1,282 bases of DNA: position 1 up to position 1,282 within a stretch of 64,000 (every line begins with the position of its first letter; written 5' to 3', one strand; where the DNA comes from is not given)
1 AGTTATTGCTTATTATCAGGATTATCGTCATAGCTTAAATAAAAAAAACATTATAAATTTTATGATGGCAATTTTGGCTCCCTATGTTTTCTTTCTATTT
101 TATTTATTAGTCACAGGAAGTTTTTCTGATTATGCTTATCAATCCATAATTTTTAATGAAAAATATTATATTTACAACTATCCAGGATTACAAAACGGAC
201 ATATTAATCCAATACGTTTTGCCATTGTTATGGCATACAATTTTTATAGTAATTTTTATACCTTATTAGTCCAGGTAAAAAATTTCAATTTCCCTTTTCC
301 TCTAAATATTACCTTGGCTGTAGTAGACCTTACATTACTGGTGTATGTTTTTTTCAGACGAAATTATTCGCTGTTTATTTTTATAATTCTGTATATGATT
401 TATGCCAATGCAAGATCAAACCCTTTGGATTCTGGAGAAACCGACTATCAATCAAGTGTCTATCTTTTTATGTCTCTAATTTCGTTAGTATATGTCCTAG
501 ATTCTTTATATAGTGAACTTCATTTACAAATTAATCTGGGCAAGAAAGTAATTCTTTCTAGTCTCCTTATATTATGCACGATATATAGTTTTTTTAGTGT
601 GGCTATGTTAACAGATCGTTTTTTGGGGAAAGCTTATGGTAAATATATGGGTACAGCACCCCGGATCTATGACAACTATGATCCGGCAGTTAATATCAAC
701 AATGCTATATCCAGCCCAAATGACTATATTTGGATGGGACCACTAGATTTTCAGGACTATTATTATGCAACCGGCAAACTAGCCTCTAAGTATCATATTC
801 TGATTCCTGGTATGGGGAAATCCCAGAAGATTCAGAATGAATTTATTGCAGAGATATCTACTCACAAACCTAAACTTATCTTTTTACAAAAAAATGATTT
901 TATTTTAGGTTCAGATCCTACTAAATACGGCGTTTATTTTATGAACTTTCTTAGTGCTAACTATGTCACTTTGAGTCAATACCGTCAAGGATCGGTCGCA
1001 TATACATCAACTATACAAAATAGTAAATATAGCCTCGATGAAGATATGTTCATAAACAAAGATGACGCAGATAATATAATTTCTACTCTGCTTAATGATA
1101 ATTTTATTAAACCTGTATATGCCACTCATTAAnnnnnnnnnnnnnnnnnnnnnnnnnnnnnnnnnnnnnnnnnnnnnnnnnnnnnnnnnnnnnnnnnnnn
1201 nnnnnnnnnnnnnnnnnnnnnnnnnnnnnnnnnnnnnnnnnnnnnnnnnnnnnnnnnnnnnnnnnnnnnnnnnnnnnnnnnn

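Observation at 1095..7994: Tandem array of four divergent paralogous GT-C-like polytopic membrane proteins with one embedded GT2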

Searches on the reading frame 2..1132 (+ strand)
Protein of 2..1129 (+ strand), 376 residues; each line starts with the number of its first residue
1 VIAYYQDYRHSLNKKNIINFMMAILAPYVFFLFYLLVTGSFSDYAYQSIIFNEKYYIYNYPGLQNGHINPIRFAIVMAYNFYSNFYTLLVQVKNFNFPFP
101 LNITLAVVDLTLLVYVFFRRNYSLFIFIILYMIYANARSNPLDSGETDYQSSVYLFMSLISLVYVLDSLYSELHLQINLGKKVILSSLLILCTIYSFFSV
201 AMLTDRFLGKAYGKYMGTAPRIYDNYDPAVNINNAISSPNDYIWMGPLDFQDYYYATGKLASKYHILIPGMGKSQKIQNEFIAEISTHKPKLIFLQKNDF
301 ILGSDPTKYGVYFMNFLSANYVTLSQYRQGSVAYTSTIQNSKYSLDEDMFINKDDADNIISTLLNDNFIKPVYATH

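Call 3: search_protein_families(library=pfam, proteins=[window:62-1132:+], max_evalue=1)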
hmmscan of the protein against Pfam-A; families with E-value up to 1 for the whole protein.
window:62-1132:+ (356 aa): 0 families

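Call 6: search_protein_families(library=ncbifam, proteins=[window:62-1132:+], max_evalue=1)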
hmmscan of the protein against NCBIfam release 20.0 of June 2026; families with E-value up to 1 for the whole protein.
window:62-1132:+ (356 aa): 1 family
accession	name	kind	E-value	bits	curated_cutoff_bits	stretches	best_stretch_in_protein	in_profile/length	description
NF011359.0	PRK14777.1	subfamily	0.082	12.5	187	1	79-124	85-129/191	lipoprotein signal peptidase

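Call 54: find_homologous_proteins(query=window:2-1129:+, max_evalue=0.001)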
Query window:2-1129:+ (376 aa): 221 proteins with E <= 0.001 among 2490 candidates; the best 120 are listed.
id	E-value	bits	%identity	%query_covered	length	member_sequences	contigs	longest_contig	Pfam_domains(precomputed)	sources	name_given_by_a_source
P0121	5.6e-242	820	100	100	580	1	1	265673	-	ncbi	-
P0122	5.5e-204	695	82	100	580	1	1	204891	-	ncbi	-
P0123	4.8e-132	459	58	98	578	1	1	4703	-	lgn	-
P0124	1.6e-129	450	56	98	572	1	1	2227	-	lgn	-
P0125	1.2e-109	385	48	98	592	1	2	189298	-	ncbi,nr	ncbi:MAG TPA: hypothetical protein VLF89_08565 [Candidatus Saccharimonadales bacterium]|nr:hypotheti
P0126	1.1e-108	382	51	96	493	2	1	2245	-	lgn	-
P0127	9.1e-108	379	49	98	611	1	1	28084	-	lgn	-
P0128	1.6e-107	378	52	92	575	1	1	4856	-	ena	-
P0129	4.9e-107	376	52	92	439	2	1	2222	-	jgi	jgi:hypothetical protein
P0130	2.2e-106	374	48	99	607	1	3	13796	-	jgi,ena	-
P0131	2.2e-106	374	48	99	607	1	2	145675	-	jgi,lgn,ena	-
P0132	8.7e-106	372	47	99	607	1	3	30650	-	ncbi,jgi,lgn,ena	-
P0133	9.1e-106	372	49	98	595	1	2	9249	-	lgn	-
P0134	1.9e-105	371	47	99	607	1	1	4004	-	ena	-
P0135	7.5e-105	369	47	98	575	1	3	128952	-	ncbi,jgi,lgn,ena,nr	ncbi:MAG TPA: hypothetical protein VND99_01085 [Candidatus Acidoferrales bacterium]|nr:hypothetical 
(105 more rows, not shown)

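Call 66: predict_structure(alignment_id=A5)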
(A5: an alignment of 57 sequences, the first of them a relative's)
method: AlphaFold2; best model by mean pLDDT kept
length: 580 residues; sequences in the alignment: 57
mean_pLDDT: 92.0   pTM: 0.91
mean pLDDT of the five models: 92.0, 92.0, 91.8, 90.6, 90.3
residues with pLDDT >= 90: 473; 70-90: 73; 50-70: 25; < 50: 9
segments of 3 or more residues with pLDDT < 50: 1-8
pLDDT, mean of each block of 10 residues (from residue 1): 47 72 95 94 87 96 94 92 96 95 97 96 97 92 94 98 97 97 96 95 98 95 97 97 95 88 66 88 93 92 92 98 97 96 68 84 98 96 97 97 95 87 77 94 96 95 96 94 97 97 91 97 97 94 92 97 97 87
secondary structure, 60 per line:
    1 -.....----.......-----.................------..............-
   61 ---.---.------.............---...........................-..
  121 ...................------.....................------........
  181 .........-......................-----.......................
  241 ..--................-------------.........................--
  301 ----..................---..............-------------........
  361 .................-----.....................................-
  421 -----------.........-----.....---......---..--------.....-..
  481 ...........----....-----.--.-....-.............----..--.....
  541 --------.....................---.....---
elements in order: H2-6 H11-17 H23-39 H46-59 H75-87 H91-117 H119-139 H146-166 H173-189 H191-212 H218-242 H245-260 H274-298 H305-322 H326-339 H353-377 H383-419 H432-440 E446-450 H454-459 H473-477 H479-491 E496-499 H510-513 H515-524 E525-527 E536-540 H549-552 E553-556 H557-569 E573-577

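Call 68: fold_search(model_id=the predicted structure, library=pdb)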
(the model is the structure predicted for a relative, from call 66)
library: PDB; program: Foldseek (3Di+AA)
matches with E <= 10: 291; with E <= 0.001: 13
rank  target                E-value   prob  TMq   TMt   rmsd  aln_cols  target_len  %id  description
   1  5ezm                  5.8e-06  1.00  0.43  0.46  11.5       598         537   12  Crystal Structure of ArnT from Cupriavidus metallidurans in the apo state (released 2016-02-17)
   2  5f15                  2.4e-05  1.00  0.44  0.46  11.9       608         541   12  Crystal Structure of ArnT from Cupriavidus metallidurans bound to Undecaprenyl phosphate (released 2016-02-17)
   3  9n9j_I                5.4e-05  1.00  0.36  0.32  15.2       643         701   12  Structure of a GRP94 folding intermediate engaged with a CCDC134- and FKBP11-bound secretory translocon (released 2025-11-19)
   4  5ogl_A                8.6e-05  1.00  0.41  0.35  13.2       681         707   13  Structure of bacterial oligosaccharyltransferase PglB in complex with an acceptor peptide and an lipid-linked oligosac (released 2017-10-25)
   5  8pn9_A                1.0e-04  1.00  0.36  0.33  14.8       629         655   11  Structure of human oligosaccharyltransferase OST-A complex bound to NGI-1 (released 2024-05-08)
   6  6gxc_A                1.1e-04  1.00  0.40  0.34  13.7       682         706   13  Bacterial oligosaccharyltransferase PglB in complex with an inhibitory peptide and a reactive lipid-linked oligosaccha (released 2018-11-14)
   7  8b6l_I                1.2e-04  1.00  0.38  0.34  12.7       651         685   12  Subtomogram average of the human Sec61-TRAP-OSTA-translocon (released 2022-12-07)
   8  3rce_A                1.3e-04  1.00  0.36  0.31  11.4       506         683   13  Bacterial oligosaccharyltransferase PglB (released 2011-06-15)
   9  7oci_F                2.3e-04  1.00  0.37  0.35  14.9       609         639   11  Cryo-EM structure of yeast Ost6p containing oligosaccharyltransferase complex (released 2022-02-16)
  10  6ftg_5                3.4e-04  1.00  0.37  0.35  16.5       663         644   10  Subtomogram average of OST-containing ribosome-translocon complexes from canine rough microsomal membranes (released 2018-03-21)
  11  8if8_B                3.5e-04  1.00  0.40  0.38  11.4       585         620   10  Arabinosyltransferase AftA (released 2023-05-31)
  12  6s7o_A                3.5e-04  1.00  0.40  0.36  14.3       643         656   12  Cryo-EM structure of human oligosaccharyltransferase complex OST-A (released 2019-12-18)
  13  3waj                  9.1e-04  1.00  0.43  0.33  13.4       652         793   12  Crystal structure of the Archaeoglobus fulgidus oligosaccharyltransferase (O29867_ARCFU) complex with Zn and sulfate (released 2013-10-30)
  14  8age_A                1.5e-03  1.00  0.39  0.36  12.5       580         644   11  Structure of yeast oligosaccharylransferase complex with acceptor peptide bound (released 2022-12-07)
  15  9i5k_A                1.6e-03  1.00  0.37  0.42  10.9       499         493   13  Structure of the Chaetomium thermophilum Pmt4 homodimer (C2 symmetry) (released 2025-12-24)
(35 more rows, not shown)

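Call 76: search_protein_families(library=pfam, alignment_id=A5, max_evalue=0.01)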
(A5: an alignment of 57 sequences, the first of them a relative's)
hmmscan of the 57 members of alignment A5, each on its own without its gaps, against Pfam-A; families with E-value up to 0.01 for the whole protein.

A. member 1, P0121 (580 aa): 0 families

B. families by the number of members that match (of 57 scanned): 5 families
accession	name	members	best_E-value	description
PF09902.14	DUF2129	2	0.00097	Uncharacterized protein conserved in bacteria (DUF2129)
PF11992.13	TgpA_N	1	0.00033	TgpA N-terminal domain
PF24661.1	DUF7649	1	0.0011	Domain of unknown function (DUF7649)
PF19606.4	DUF6111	1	0.0041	Family of unknown function (DUF6111)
PF22536.2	POLR3C_WHD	1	0.0083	POLR3C, C-terminal winged-helix domain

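Call 90: search_protein_representatives(alignment_id=A5)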
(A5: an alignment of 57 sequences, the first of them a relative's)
Query: 57 sequences, 575 profile positions. Proteins with E-value up to 0.001 (for the whole library): 1318; up to 1e-10: 614; up to 1e-30: 175. The best 150 are listed.
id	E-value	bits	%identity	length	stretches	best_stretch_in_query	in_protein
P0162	9.7e-238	807.1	-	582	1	9-574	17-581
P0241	1.1e-218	744.2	-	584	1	14-571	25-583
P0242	2.5e-216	736.5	-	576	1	13-574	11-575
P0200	8.7e-212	721.4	-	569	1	11-573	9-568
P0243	2.7e-209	713.2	-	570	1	15-573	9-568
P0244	1.9e-198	677.4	-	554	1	16-573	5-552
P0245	4.9e-195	666.1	-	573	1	2-571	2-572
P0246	2.7e-188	643.9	-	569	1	12-572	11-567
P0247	1.3e-186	638.3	-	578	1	6-572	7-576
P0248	1.8e-185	634.6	-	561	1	19-573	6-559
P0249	1.0e-183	628.8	-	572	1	9-570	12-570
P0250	5.4e-179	613.2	-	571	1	15-572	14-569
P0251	2.7e-174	597.6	-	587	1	16-571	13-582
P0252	2.4e-172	591.2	-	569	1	14-568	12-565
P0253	8.3e-170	582.8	-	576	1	16-569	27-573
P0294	1.4e-77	278.3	-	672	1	18-528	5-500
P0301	3.8e-66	240.6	-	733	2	20-255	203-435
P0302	1.7e-63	231.8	-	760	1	17-530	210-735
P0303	2.8e-63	231.1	-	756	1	19-534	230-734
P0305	4.2e-63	230.5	-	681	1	8-533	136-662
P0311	1.0e-59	219.3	-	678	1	13-532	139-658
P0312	1.9e-59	218.5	-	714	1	25-525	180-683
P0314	6.8e-59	216.6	-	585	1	16-539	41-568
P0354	4.5e-45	171.0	-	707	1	27-524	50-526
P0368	6.0e-40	154.1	-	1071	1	11-527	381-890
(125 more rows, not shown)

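Call 91: search_protein_families(library=pfam, proteins=[P0302, P0303, P0301, P0305, P0311, P0312, P0368, P0294, P0354, P0314], max_evalue=0.01)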
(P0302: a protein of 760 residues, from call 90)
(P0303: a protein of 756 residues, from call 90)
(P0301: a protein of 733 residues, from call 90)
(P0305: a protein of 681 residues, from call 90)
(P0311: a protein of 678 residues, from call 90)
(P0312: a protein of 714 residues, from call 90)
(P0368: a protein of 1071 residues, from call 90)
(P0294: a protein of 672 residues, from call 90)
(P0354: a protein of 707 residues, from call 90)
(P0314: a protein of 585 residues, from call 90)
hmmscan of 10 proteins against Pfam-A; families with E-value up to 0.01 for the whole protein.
P0302 (760 aa): 1 family
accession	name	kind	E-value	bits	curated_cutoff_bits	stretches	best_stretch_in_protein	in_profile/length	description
PF13231.12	PMT_2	-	0.0043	17.7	26.1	1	260-396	2-135/160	Dolichyl-phosphate-mannose-protein mannosyltransferase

P0303 (756 aa): 0 families

P0301 (733 aa): 0 families

P0305 (681 aa): 1 family
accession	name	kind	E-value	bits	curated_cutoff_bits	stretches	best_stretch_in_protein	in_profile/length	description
PF04138.20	GtrA_DPMS_TM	-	2.6e-22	79.6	26.1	2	18-131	2-117/117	GtrA/DPMS, transmembrane domain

P0311 (678 aa): 1 family
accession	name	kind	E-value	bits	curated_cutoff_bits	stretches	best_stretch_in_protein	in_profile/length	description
PF04138.20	GtrA_DPMS_TM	-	2.1e-26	92.8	26.1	2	17-130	2-117/117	GtrA/DPMS, transmembrane domain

P0312 (714 aa): 1 family
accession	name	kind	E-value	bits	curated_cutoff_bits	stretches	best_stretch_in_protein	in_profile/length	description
PF04138.20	GtrA_DPMS_TM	-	1.1e-22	80.9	26.1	1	16-140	1-117/117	GtrA/DPMS, transmembrane domain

P0368 (1071 aa): 0 families

P0294 (672 aa): 0 families

P0354 (707 aa): 1 family
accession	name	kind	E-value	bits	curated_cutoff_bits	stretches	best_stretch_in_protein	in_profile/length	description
PF13231.12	PMT_2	-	1.2e-08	35.8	26.1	1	90-233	2-146/160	Dolichyl-phosphate-mannose-protein mannosyltransferase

P0314 (585 aa): 0 families

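Call 98: find_encoding_contigs(protein=P0311, flank=6000, max_places=3)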
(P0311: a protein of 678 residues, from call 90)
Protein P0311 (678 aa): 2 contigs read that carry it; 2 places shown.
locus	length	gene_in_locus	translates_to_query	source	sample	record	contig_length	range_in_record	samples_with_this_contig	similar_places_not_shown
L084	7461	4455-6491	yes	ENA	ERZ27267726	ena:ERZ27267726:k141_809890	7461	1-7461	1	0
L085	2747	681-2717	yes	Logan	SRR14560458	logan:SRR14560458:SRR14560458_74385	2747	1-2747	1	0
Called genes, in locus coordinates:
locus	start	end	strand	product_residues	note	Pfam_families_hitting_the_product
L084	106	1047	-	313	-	PF01073:3Beta_HSD, PF01370:Epimerase, PF02719:Polysacc_synt_2 (weak), PF13460:NAD_binding_10, PF16363:GDP_Man_Dehyd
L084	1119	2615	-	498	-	-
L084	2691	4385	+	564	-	PF09913:DUF2142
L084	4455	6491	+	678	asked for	PF04138:GtrA_DPMS_TM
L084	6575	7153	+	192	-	-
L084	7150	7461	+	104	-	?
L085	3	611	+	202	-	?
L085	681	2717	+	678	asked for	PF04138:GtrA_DPMS_TM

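Call 99: find_encoding_contigs(protein=P0305, flank=6000, max_places=3)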
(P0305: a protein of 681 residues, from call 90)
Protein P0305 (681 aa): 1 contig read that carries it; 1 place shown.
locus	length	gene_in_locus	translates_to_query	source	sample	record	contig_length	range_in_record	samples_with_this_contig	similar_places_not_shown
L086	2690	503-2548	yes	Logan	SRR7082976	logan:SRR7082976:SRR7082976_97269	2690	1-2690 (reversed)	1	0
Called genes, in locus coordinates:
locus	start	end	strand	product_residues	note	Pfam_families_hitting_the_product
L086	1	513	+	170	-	?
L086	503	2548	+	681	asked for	PF04138:GtrA_DPMS_TM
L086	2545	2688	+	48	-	?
